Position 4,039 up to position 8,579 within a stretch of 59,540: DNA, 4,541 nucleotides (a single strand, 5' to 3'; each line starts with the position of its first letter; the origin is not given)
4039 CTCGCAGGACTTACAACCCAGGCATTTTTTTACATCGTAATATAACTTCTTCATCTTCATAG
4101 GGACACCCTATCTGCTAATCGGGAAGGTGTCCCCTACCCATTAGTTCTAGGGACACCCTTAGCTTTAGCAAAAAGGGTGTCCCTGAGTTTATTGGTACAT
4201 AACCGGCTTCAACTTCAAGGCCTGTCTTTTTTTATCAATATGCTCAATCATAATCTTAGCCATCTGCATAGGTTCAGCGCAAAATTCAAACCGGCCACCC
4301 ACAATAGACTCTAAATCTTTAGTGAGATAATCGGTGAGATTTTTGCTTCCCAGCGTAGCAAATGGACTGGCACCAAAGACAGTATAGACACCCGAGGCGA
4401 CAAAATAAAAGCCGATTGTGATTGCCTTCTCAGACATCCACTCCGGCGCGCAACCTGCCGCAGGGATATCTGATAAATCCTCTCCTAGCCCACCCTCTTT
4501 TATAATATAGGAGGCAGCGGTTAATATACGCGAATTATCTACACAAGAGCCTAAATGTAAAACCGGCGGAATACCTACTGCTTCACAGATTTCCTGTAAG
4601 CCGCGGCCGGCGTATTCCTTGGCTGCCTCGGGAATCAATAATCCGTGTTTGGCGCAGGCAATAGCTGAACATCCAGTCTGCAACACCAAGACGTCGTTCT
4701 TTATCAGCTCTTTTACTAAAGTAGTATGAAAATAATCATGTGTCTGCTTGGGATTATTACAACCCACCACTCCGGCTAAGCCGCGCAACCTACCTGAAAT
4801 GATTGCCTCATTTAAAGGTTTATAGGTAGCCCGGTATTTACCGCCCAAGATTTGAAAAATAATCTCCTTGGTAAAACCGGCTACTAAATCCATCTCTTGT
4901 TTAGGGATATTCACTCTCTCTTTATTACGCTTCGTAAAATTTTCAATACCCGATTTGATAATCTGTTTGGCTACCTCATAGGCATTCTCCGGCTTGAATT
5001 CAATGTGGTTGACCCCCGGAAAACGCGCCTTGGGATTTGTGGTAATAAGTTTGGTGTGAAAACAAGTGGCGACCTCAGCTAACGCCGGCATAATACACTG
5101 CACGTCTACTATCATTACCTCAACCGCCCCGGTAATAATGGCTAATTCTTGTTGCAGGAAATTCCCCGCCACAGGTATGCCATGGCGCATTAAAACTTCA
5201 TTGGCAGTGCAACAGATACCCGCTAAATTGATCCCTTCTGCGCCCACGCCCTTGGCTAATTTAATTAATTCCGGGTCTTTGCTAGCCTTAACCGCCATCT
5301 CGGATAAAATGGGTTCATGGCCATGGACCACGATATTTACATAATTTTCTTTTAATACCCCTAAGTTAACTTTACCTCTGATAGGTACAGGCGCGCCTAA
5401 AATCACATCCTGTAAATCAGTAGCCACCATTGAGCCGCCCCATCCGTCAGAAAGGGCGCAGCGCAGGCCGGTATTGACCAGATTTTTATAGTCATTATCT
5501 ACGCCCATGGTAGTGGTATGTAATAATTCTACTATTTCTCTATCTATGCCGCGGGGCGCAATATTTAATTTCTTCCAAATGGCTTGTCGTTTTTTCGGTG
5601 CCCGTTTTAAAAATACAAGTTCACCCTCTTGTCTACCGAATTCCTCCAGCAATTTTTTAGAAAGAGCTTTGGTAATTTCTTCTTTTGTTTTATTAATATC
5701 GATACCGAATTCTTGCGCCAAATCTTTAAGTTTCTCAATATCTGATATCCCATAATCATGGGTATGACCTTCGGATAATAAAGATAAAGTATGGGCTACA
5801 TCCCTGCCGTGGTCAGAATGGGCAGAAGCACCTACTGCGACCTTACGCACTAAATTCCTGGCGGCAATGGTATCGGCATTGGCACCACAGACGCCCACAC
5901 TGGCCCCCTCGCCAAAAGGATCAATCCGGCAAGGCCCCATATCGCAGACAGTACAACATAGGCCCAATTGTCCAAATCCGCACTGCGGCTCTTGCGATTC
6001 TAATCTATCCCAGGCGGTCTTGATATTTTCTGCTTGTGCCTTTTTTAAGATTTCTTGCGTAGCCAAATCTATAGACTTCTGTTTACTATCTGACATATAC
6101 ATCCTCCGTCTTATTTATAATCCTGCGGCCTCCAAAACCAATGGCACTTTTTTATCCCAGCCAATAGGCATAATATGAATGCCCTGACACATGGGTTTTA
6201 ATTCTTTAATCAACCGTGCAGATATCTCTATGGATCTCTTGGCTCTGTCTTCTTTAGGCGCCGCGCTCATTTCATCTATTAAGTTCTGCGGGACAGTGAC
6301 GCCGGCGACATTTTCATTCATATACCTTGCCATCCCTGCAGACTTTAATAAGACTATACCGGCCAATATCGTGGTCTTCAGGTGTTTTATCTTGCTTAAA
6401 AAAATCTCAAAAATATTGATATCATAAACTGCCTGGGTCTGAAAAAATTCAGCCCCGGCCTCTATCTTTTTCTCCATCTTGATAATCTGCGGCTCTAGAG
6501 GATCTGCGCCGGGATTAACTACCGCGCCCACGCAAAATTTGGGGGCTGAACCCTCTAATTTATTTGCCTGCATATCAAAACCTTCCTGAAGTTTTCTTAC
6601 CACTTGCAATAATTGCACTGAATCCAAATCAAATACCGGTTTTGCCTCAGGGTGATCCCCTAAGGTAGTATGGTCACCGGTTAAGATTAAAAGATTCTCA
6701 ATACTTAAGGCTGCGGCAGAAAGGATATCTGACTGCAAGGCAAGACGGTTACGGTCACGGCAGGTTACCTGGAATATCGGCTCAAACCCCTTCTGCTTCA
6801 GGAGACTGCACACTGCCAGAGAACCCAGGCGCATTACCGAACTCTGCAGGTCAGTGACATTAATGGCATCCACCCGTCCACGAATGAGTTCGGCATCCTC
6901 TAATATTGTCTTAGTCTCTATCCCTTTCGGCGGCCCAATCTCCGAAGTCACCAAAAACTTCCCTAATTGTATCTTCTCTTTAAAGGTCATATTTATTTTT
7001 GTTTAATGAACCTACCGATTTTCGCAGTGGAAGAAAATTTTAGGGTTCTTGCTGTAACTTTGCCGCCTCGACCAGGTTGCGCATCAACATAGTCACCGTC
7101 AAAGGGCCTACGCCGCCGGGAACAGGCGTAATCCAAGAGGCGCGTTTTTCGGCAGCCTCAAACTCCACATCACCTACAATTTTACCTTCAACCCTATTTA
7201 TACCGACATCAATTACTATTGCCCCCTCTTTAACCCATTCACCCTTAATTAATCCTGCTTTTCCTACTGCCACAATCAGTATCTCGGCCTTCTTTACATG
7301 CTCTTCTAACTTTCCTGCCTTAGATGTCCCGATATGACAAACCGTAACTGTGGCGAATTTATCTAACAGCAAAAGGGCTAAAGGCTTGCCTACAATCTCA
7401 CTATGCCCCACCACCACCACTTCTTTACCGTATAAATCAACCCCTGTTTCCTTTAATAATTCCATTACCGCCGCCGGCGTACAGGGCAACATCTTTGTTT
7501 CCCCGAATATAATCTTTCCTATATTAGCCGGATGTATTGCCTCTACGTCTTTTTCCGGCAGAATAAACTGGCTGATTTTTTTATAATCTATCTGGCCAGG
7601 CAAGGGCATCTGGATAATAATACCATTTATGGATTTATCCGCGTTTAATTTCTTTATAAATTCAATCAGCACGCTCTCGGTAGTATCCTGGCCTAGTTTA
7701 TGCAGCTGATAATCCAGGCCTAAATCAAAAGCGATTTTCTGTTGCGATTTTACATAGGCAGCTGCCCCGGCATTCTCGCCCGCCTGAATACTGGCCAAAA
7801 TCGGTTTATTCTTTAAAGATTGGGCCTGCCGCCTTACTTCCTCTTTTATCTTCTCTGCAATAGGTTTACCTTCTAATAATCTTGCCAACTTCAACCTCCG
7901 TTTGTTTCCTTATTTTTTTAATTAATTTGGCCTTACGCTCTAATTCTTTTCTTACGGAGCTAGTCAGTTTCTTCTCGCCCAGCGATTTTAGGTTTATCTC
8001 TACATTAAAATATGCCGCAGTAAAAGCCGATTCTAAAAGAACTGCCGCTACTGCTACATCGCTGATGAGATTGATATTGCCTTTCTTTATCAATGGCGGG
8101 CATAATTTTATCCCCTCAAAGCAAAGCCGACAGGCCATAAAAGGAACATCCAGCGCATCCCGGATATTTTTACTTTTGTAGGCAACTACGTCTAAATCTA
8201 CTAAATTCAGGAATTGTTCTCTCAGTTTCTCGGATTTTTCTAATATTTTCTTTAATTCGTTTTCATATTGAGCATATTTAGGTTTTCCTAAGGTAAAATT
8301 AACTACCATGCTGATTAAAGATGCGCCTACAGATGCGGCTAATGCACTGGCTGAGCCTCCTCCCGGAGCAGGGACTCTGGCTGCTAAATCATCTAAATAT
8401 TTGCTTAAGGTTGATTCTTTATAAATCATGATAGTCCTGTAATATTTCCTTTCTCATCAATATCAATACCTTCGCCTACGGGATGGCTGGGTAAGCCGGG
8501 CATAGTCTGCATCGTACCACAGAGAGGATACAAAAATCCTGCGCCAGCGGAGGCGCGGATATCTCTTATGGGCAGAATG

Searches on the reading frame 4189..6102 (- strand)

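Call 70: search_protein_families(library=pfam, proteins=[window:4189-6102:-], max_evalue=0.00001)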
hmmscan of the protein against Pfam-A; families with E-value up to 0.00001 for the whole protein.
window:4189-6102:- (637 aa): 1 family
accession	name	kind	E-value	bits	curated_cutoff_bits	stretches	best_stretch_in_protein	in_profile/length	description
PF03063.25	Prismane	-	1.2e-173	578.9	27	1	48-607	1-508/513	Prismane/CO dehydrogenase family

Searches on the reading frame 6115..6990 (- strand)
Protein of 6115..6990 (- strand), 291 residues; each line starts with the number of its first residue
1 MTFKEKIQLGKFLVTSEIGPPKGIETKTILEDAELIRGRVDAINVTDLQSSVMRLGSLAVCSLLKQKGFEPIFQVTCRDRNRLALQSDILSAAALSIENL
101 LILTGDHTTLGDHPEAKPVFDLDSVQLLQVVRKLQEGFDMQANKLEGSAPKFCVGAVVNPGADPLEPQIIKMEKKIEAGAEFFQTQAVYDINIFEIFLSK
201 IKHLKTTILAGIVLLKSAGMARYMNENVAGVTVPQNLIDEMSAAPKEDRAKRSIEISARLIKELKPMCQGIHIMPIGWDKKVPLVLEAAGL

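Call 70: search_protein_families(library=pfam, proteins=[window:6115-6990:-], max_evalue=0.00001)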
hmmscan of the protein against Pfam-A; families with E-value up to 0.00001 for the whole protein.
window:6115-6990:- (291 aa): 1 family
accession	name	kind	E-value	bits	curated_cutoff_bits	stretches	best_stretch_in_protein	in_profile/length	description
PF02219.23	MTHFR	-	3.4e-34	118.9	24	1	4-289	3-286/287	Methylenetetrahydrofolate reductase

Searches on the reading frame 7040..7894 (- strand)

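Call 70: search_protein_families(library=pfam, proteins=[window:7040-7894:-], max_evalue=0.00001)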
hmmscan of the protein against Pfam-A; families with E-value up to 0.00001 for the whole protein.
window:7040-7894:- (284 aa): 2 families
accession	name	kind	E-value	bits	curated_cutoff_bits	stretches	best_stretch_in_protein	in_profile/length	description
PF02882.25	THF_DHG_CYH_C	-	2.4e-67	225.7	27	1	121-281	1-159/160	Tetrahydrofolate dehydrogenase/cyclohydrolase, NAD(P)-binding domain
PF00763.28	THF_DHG_CYH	-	1.1e-31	109.9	32.8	1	7-118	1-115/115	Tetrahydrofolate dehydrogenase/cyclohydrolase, catalytic domain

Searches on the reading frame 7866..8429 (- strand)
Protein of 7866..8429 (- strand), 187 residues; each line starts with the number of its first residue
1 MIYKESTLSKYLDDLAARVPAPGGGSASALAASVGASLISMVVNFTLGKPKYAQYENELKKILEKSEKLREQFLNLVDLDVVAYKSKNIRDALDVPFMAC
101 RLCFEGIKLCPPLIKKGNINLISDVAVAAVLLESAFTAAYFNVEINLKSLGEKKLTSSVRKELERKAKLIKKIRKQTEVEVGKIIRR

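Call 70: search_protein_families(library=pfam, proteins=[window:7866-8429:-], max_evalue=0.00001)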
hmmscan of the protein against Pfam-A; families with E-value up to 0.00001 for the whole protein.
window:7866-8429:- (187 aa): 1 family
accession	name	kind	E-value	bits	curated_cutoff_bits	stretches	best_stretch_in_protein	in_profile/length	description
PF04961.17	FTCD_C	-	6.9e-47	159.9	24.5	2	7-85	1-79/182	Formiminotransferase-cyclodeaminase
